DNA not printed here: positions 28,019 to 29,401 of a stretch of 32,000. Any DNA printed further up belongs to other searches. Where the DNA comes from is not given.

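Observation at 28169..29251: ParB/Srx N-terminal domain fused to DUF488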

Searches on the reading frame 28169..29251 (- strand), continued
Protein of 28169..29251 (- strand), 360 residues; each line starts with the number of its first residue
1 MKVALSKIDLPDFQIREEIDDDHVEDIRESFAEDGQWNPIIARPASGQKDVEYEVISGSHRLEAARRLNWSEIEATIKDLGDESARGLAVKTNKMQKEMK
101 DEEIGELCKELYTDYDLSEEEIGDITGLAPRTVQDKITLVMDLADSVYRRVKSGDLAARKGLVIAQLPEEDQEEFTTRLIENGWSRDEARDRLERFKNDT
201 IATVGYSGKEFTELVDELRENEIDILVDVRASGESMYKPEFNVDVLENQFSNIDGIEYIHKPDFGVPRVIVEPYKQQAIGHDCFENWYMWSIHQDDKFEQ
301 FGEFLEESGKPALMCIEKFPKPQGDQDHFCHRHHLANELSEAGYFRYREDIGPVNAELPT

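Call 17: search_dna_similar(query=window:28169-29251:-, collection=phages, mode=protein, max_rows=25, max_evalue=0.001)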
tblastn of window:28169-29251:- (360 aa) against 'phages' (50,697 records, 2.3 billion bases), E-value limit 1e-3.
Records with a match: 24; places in all: 24; records where one place covers at least 80% of the query: 0.
Best place of each record, by identity: <60% 24.
By first word of the organism name: Mycobacterium 8; Gordonia 7; Bacteriophage 6; Staphylococcus 2; Sinorhizobium 1.
By host as written in the record: Gordonia terrae 3612 7; - 6; Staphylococcus aureus 2; Mycobacterium abscessus GD43A 2; Mycobacterium abscessus T49 1; Mycobacterium abscessus T46 1; Mycobacterium abscessus T48 1; Mycobacterium abscessus T36 1; and 3 more.
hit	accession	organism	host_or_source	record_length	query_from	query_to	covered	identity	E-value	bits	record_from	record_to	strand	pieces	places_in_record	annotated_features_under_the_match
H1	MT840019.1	Bacteriophage sp.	human fecal samples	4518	13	243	64%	24.6%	8e-4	47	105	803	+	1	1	record has no annotation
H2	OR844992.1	Staphylococcus phage SA 1306 Kay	Staphylococcus aureus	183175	5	198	54%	24.9%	2e-8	62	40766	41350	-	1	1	record has no annotation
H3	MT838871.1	Bacteriophage sp.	human fecal samples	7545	19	179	45%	29.4%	1e-5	53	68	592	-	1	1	record has no annotation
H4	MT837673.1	Bacteriophage sp.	human fecal samples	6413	19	203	51%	25.2%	4e-5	52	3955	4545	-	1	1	record has no annotation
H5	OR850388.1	Staphylococcus phage SA 1298 Kay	Staphylococcus aureus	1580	24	198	49%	24.3%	6e-5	50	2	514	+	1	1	record has no annotation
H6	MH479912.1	Gordonia phage Eviarto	Gordonia terrae 3612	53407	200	342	40%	29.5%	1e-6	57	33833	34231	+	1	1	42: hypothetical protein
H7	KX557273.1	Gordonia phage BatStarr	Gordonia terrae 3612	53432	200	342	40%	29.5%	1e-6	57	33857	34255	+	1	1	42: hypothetical protein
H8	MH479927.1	Gordonia phage TimTam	Gordonia terrae 3612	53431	200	342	40%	29.5%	1e-6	57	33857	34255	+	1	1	42: hypothetical protein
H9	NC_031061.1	Gordonia phage Nymphadora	Gordonia terrae 3612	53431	200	342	40%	29.5%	1e-6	57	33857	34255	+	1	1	42: HipA toxin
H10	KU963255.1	Gordonia phage Nymphadora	Gordonia terrae 3612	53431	200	342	40%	29.5%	1e-6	57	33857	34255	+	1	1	42: hypothetical protein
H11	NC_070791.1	Gordonia phage Herod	Gordonia terrae 3612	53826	200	342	40%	29.5%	1e-6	57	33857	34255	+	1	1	42: hypothetical protein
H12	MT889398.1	Gordonia phage Herod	Gordonia terrae 3612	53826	200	342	40%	29.5%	1e-6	57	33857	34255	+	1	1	42: hypothetical protein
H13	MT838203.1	Bacteriophage sp.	human fecal samples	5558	13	175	45%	25.6%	1e-4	50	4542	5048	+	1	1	record has no annotation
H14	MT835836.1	Bacteriophage sp.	human fecal samples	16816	5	158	43%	22.1%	9e-5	50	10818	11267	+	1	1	record has no annotation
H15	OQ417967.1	Mycobacterium phage prophiT49-1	Mycobacterium abscessus T49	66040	24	123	28%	31.0%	5e-5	51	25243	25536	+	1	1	46: DNA methylase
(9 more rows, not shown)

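Call 18: search_dna_similar(query=window:28169-29251:-, collection=plasmids, mode=protein, max_rows=25, max_evalue=1e-10)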
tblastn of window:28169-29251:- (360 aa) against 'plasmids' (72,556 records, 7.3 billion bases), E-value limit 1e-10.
Records with a match: 4; places in all: 4; records where one place covers at least 80% of the query: 2.
Best place of each record, by identity: <60% 4.
By first word of the organism name: Neisseria 2; Sulfolobus 1; Saccharolobus 1.
By predicted mobility (MOB-suite, as given by PLSDB): non-mobilizable 4.
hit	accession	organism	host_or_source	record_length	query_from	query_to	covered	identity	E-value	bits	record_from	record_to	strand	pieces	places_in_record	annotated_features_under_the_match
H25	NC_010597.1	Sulfolobus islandicus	-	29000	1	351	98%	34.3%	7e-62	221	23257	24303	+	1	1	ParB/RepB/Spo0J family partition protein | hypothetical protein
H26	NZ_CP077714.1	Saccharolobus shibatae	cell culture,thermal field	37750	16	351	93%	33.7%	9e-59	212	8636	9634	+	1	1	ParB/RepB/Spo0J family partition protein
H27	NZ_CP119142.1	Neisseria gonorrhoeae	Homo sapiens,whole organism,synovial ...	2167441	3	192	53%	27.4%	7e-11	71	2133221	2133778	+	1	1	none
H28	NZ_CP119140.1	Neisseria gonorrhoeae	Homo sapiens,whole organism,blood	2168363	3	192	53%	27.4%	7e-11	71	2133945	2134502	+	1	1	none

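Call 19: search_solved_structures(query=window:28169-29251:-, max_evalue=0.01, show_alignments=3)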
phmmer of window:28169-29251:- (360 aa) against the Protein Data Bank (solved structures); distinct sequences matched with E-value up to 0.01: 11.
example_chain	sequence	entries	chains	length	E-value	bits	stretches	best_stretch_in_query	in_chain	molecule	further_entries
7ol9_A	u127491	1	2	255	1.2e-11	47.7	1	11-195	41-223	Nucleoid occlusion protein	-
7ng0_A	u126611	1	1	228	3.3e-11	46.2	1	12-193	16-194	Nucleoid occlusion protein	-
7nfu_A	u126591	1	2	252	4.4e-11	45.8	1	12-193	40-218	Nucleoid occlusion protein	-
1vz0_A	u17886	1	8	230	1.2e-10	44.4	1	12-195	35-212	Chromosome-partitioning protein Spo0J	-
4umk_A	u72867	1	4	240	7.6e-10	41.7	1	11-197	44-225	PROBABLE CHROMOSOME-PARTITIONING PROTEIN PARB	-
6t1f_A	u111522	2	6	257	3.5e-09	39.5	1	14-189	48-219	Chromosome-partitioning protein ParB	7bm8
6sdk_A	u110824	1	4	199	3.4e-08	36.3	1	12-172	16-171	Stage 0 sporulation protein J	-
7o0n_A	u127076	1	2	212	1.4e-07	34.3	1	5-169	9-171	ParB family protein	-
7bnk_A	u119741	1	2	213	2e-07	33.8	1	5-169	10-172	ParB family protein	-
7bnr_A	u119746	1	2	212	5.9e-07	32.2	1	16-169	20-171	ParB family protein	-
7toc_A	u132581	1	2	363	0.0061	19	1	185-236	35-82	Ketol-acid reductoisomerase, mitochondrial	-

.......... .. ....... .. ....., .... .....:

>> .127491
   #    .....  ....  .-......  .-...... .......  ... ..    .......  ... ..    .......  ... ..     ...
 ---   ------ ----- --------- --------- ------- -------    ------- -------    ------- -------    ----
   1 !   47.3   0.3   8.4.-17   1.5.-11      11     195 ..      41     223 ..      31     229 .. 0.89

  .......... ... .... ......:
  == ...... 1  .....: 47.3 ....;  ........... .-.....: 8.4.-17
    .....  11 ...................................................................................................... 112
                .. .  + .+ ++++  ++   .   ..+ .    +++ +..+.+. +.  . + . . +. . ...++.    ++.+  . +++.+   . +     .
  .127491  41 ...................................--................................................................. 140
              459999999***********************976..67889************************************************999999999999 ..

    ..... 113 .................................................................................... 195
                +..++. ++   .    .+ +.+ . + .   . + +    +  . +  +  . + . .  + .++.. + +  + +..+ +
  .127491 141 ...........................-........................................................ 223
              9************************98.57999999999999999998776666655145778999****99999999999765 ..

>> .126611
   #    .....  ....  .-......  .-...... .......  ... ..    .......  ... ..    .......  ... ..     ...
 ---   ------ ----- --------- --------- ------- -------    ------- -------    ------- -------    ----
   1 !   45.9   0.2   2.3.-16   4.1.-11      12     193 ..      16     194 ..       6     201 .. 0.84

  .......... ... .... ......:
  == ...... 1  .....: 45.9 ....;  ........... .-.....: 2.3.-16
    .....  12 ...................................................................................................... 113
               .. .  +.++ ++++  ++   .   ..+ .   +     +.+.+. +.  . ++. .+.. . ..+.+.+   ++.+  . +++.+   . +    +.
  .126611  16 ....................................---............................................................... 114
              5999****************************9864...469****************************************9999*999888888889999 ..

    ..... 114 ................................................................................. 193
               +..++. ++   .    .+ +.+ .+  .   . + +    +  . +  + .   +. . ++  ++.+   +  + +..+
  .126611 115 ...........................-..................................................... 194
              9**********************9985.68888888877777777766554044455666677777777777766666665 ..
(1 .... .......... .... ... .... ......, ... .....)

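Call 20: get_annotated_region(hit=H25, flank=8000)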
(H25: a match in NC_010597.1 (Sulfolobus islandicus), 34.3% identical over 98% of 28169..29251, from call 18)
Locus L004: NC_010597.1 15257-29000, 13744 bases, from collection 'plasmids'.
description: Sulfolobus islandicus plasmid pSOG1, complete sequence
organism: Sulfolobus islandicus (NCBI taxid 43080)
taxonomy: Archaea; Thermoproteota; Thermoprotei; Sulfolobales; Sulfolobaceae; Sulfolobus; Sulfolobus islandicus
host: -; source: -; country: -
typing (MOB-suite, as given by PLSDB): non-mobilizable; mating-pair formation MPF_T
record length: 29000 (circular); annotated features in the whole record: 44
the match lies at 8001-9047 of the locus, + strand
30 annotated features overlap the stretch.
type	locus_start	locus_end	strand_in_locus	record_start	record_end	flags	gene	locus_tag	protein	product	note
CDS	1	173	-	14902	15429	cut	-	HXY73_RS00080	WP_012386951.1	hypothetical protein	-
CDS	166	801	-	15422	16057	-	-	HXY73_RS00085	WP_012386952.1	hypothetical protein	-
CDS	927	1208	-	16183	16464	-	-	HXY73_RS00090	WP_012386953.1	hypothetical protein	-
CDS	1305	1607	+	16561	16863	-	-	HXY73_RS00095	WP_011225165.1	MarR family winged helix-turn-helix transcriptional regulator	GO:0006355 - regulation of DNA-templated transcription [Evidence IEA]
CDS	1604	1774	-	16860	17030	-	-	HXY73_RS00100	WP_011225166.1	hypothetical protein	-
CDS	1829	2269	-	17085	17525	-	-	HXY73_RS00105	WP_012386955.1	hypothetical protein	-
CDS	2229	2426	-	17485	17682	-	-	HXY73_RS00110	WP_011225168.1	DUF5678 domain-containing protein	-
CDS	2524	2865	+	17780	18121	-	-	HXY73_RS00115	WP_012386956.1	hypothetical protein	-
CDS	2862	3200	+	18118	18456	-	-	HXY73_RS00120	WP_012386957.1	hypothetical protein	-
CDS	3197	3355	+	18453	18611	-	-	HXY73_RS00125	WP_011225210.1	hypothetical protein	-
CDS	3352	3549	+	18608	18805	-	-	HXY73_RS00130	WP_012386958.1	hypothetical protein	-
CDS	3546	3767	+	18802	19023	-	-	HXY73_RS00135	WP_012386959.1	hypothetical protein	-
CDS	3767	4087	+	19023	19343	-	-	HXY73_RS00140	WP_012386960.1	hypothetical protein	-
CDS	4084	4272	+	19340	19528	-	-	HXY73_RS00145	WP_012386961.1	ribbon-helix-helix protein, CopG family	GO:0006355 - regulation of DNA-templated transcription [Evidence IEA]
CDS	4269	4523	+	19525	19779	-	-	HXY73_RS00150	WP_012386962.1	cell division protein ZapB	-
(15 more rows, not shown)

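Call 23: find_encoding_contigs(protein=P0071, flank=10000, max_places=2)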
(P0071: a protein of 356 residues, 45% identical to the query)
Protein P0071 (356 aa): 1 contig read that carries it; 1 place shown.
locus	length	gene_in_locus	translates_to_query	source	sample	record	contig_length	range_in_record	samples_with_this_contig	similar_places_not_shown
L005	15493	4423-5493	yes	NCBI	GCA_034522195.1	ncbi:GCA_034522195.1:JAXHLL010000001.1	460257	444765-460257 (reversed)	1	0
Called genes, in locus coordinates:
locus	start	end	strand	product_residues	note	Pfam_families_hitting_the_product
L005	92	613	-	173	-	-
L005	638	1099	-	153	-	-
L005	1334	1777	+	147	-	PF04703:FaeA (faint)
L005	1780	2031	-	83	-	-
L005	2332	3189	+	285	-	-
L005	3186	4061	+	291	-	-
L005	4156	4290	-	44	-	-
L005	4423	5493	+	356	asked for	PF02195:ParB_N, PF07506:RepB (weak), PF17762:HTH_ParB, PF04343:DUF488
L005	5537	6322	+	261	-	-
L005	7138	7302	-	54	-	-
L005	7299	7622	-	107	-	-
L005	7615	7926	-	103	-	-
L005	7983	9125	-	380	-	PF07232:DUF1424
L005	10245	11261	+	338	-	PF00561:Abhydrolase_1, PF12146:Hydrolase_4, PF12697:Abhydrolase_6, PF12695:Abhydrolase_5 (faint)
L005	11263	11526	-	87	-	-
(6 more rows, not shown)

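Call 24: find_encoding_contigs(protein=P0112, flank=10000, max_places=2)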
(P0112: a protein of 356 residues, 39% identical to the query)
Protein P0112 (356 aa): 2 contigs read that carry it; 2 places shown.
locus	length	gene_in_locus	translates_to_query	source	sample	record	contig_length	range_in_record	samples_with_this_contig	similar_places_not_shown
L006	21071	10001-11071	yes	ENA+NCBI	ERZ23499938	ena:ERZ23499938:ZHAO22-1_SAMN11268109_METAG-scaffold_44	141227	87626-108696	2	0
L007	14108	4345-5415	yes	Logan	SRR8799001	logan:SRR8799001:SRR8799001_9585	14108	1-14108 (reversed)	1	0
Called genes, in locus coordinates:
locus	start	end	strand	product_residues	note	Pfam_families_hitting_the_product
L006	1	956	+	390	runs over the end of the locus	PF04015:DUF362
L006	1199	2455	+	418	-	PF05343:Peptidase_M42 (faint), PF04389:Peptidase_M28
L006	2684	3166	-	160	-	-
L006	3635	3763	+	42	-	-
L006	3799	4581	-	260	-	PF01479:S4, PF01728:FtsJ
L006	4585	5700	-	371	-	PF01757:Acyl_transf_3, PF07786:HGSNAT_cat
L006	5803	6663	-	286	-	-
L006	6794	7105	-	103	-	-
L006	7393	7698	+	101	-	-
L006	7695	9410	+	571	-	PF01966:HD, PF19276:HD_assoc_2 (faint)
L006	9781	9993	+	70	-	-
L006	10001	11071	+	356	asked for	PF02195:ParB_N, PF17762:HTH_ParB, PF01381:HTH_3 (faint), PF04343:DUF488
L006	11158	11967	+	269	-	-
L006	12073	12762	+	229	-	PF08423:Rad51, PF13479:AAA_24 (faint)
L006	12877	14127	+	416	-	PF02005:TRM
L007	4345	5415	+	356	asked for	PF02195:ParB_N, PF17762:HTH_ParB, PF01381:HTH_3 (faint), PF04343:DUF488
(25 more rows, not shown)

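Call 25: find_encoding_contigs(protein=P0026, flank=10000, max_places=2)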
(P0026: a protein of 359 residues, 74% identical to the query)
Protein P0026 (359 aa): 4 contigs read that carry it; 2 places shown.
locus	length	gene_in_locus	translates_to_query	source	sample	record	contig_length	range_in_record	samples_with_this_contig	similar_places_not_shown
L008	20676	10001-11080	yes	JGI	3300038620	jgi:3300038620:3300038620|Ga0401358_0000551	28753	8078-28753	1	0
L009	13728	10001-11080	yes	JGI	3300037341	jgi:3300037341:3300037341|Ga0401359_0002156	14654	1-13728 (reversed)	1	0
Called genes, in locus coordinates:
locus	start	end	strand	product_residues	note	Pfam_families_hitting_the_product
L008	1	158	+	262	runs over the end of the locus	PF05165:GCH_III, PF17853:GGDEF_2 (faint), PF18182:mCpol (faint)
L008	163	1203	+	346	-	PF00107:ADH_zinc_N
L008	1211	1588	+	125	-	PF01242:PTPS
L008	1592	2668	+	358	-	PF13579:Glyco_trans_4_4, PF13439:Glyco_transf_4, PF20706:GT4-conflict, PF00534:Glycos_transf_1, PF13692:Glyco_trans_1_4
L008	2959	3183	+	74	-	-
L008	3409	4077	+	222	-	PF14321:DUF4382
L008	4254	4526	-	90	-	PF01978:TrmB, PF25213:HVO_A0261_N, PF12802:MarR_2 (weak), PF12840:HTH_20 (weak), PF13412:HTH_24, PF01022:HTH_5, PF03551:PadR, PF22665:WHD_DUF6293, +4 more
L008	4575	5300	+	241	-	PF01555:N6_N4_Mtase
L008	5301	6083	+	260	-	PF01555:N6_N4_Mtase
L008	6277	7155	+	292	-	-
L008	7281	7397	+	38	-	-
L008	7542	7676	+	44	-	-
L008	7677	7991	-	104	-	-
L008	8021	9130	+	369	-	PF02195:ParB_N, PF17762:HTH_ParB, PF04343:DUF488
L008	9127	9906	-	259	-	-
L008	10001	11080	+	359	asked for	PF02195:ParB_N, PF17762:HTH_ParB, PF04343:DUF488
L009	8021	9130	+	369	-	PF02195:ParB_N, PF17762:HTH_ParB, PF04343:DUF488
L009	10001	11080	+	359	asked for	PF02195:ParB_N, PF17762:HTH_ParB, PF04343:DUF488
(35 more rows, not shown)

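Call 31: predict_structure(alignment_id=A1)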
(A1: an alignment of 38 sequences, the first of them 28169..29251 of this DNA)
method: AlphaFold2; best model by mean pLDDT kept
length: 360 residues; sequences in the alignment: 38
mean_pLDDT: 88.7   pTM: 0.63
mean pLDDT of the five models: 88.7, 87.7, 87.4, 86.9, 86.2
residues with pLDDT >= 90: 227; 70-90: 116; 50-70: 10; < 50: 7
segments of 3 or more residues with pLDDT < 50: 354-360
pLDDT, mean of each block of 10 residues (from residue 1): 92 72 89 91 81 89 93 92 84 75 87 90 90 92 93 90 93 92 89 81 93 94 95 86 94 93 94 93 96 92 90 94 91 96 90 48
secondary structure, 60 per line:
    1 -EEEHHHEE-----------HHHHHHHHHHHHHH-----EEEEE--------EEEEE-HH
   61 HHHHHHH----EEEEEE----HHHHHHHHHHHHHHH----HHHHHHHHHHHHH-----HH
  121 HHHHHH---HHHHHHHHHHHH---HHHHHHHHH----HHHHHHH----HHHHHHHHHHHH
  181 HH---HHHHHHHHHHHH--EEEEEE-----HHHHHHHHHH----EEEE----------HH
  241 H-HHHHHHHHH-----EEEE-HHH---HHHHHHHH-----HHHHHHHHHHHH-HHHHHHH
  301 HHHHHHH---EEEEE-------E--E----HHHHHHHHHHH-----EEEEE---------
elements in order: E2-4 H21-34 E40-44 E53-57 H59-67 E72-77 H82-96 H101-113 H119-126 H130-141 H145-153 H158-164 H169-182 H186-197 E200-205 H211-220 E225-228 H243-251 E257-260 H268-275 H281-292 H294-307 E311-315 H331-341 E347-351

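Call 33: search_protein_families(library=padloc, proteins=[window:28169-29251:-], max_evalue=0.01)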
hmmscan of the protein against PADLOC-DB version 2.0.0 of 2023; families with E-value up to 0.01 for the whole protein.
window:28169-29251:- (360 aa): 5 families
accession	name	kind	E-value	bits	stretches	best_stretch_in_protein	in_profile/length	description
PDLC04505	PDC-M19A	-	7.2e-20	69.6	1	193-347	143-289/294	-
PDLC04504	PDC-M19A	-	5.7e-11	40.2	1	197-347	87-229/234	-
PDLC04657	PDC-M45B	-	1.7e-09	35.5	1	198-259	3-63/204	-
PDLC04658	PDC-M45C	-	3.1e-08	31.5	1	201-340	3-133/145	-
PDLC03229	MTase_II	-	8e-06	22.9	1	19-117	31-127/436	Type II methyltransferase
